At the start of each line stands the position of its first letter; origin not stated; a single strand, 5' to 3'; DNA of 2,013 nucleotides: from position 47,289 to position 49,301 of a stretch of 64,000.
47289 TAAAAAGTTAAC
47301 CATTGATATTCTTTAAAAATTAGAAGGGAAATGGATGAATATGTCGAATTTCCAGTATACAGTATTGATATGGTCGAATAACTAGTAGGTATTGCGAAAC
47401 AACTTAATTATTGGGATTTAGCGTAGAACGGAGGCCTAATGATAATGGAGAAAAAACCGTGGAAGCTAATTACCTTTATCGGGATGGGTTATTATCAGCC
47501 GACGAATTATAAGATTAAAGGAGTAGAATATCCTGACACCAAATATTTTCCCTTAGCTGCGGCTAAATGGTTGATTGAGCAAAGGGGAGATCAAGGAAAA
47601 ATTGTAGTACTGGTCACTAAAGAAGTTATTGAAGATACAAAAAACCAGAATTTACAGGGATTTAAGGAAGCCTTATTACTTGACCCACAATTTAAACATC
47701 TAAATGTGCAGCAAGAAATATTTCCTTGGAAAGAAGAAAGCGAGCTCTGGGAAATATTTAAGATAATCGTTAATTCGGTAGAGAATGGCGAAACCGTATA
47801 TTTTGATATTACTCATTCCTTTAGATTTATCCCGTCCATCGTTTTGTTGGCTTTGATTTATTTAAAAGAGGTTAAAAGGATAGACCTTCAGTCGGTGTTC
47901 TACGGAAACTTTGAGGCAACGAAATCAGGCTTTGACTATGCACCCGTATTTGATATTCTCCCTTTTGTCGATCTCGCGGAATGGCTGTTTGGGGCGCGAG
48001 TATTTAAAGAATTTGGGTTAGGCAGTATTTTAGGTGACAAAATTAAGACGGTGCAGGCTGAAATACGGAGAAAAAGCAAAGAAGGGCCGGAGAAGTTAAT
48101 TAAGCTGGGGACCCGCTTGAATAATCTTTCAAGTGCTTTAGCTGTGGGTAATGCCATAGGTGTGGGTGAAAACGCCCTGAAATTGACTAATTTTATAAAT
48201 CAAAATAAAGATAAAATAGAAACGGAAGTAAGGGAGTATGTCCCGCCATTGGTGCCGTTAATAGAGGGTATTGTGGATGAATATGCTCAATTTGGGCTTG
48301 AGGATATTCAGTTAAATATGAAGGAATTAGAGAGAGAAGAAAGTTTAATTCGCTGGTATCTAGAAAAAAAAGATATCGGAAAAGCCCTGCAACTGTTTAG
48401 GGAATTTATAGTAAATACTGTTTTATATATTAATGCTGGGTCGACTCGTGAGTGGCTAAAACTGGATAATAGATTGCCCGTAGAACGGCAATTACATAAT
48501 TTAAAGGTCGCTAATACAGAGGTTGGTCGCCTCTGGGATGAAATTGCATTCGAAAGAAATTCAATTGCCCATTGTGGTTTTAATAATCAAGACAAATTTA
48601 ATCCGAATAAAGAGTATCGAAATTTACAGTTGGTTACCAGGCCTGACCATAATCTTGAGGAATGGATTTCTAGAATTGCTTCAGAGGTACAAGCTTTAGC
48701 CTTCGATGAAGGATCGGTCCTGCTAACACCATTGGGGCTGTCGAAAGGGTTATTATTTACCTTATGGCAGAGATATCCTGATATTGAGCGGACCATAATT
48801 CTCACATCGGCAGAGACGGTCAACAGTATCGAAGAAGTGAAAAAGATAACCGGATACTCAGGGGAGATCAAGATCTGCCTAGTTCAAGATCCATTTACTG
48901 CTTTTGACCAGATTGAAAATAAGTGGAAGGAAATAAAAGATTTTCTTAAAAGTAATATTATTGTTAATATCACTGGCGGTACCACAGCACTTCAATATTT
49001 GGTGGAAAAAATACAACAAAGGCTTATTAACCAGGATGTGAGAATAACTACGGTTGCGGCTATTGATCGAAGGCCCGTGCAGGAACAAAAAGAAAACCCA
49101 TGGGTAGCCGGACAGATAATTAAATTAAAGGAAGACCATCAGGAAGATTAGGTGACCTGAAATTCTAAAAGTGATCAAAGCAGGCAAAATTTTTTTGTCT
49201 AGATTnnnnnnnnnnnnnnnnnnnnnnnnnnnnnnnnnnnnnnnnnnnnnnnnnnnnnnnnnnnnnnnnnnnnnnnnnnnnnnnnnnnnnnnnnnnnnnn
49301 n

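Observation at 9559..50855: Recurrent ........(W)TT-containing motif upstream of cas operons and a few other genes, all in + orientation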

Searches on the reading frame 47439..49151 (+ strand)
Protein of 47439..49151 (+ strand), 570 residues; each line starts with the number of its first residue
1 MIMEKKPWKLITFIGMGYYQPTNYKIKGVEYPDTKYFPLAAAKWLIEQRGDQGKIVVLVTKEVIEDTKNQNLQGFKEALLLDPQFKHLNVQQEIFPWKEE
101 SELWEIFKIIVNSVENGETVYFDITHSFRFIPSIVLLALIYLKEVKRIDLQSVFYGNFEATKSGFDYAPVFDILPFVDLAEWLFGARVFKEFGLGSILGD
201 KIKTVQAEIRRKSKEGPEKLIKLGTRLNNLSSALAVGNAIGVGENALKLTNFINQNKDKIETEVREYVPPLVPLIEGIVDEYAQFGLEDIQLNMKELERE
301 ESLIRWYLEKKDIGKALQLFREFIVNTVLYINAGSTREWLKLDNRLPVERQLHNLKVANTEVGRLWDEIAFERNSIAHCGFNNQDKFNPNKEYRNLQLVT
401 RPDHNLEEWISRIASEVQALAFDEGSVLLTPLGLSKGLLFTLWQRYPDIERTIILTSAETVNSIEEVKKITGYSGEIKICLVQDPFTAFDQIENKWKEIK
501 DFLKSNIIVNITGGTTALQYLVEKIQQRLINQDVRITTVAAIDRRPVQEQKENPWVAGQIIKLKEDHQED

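Call 5: search_protein_families(library=ncbifam, proteins=[window:47439-49151:+])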
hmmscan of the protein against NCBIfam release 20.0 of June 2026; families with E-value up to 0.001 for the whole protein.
window:47439-49151:+ (570 aa): 3 families
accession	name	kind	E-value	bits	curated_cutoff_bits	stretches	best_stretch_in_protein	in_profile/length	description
TIGR02221.1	cas_TM1812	equivalog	1.7e-26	93.6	76.25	1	45-196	62-211/218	TIGR02221 family CRISPR-associated protein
TIGR02549.2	CRISPR_DxTHG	domain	7.8e-10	38.5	21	1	120-145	1-26/26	CRISPR-associated DxTHG motif protein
TIGR01884.1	cas_HTH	subfamily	6.1e-05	22.5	60.2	0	458-520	41-102/202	CRISPR-associated CARF protein Csa3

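Call 17: search_protein_families(library=pfam, proteins=[window:47439-49151:+], max_evalue=0.01)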
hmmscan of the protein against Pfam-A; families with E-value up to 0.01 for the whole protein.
window:47439-49151:+ (570 aa): 1 family
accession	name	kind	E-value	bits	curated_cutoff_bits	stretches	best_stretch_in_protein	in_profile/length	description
PF22662.2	Csa3_N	-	9.9e-06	26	27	0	47-149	20-118/120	Csa3 CRISPR-associated Rossmann-like domain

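Call 73: find_homologous_proteins(query=window:47439-49148:+, max_evalue=1e-20)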
Query window:47439-49148:+ (570 aa): 4 proteins with E <= 1e-20 among 8000 candidates.
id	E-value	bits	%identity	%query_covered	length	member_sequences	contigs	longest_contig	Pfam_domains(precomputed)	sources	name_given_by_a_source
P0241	0.0e+0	1266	99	100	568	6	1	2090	PF22662.4,PF27248.1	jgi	jgi:CRISPR-associated Csx2 family protein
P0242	1.4e-43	167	28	82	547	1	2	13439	-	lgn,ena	-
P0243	3.9e-41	159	32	65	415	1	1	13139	-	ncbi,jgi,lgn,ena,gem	-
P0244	4.0e-27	113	28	65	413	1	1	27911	PF27248.1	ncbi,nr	ncbi:CRISPR-associated protein [Geitlerinema sp. FC II]|nr:CRISPR-associated protein [Geitlerinema s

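Call 74: find_encoding_contigs(protein=P0242, flank=8000, max_places=2)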
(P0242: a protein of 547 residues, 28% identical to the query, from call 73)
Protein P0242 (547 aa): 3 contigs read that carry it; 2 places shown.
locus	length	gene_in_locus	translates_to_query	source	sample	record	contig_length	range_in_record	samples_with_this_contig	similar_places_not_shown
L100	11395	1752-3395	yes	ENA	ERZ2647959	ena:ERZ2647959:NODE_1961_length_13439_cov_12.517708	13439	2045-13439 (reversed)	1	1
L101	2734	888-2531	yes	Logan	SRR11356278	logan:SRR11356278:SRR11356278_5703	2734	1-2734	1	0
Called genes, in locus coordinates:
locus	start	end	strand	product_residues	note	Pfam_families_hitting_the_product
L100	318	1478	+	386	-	PF23400:CARF_Card1, PF09002:Card1_endonuc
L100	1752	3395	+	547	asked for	-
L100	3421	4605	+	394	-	PF03787:RAMPs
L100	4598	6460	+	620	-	PF12469:Cmr2_N, PF22335:Cas10-Cmr2_palm2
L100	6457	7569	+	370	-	PF09700:Cas_Cmr3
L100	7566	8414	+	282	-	PF03787:RAMPs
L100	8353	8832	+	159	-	PF09701:Cas_Cmr5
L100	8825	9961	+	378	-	PF03787:RAMPs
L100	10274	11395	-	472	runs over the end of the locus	PF00158:Sigma54_activat, PF14532:Sigma54_activ_2, PF25601:AAA_lid_14, PF18024:HTH_50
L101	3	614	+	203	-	?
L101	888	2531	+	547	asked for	-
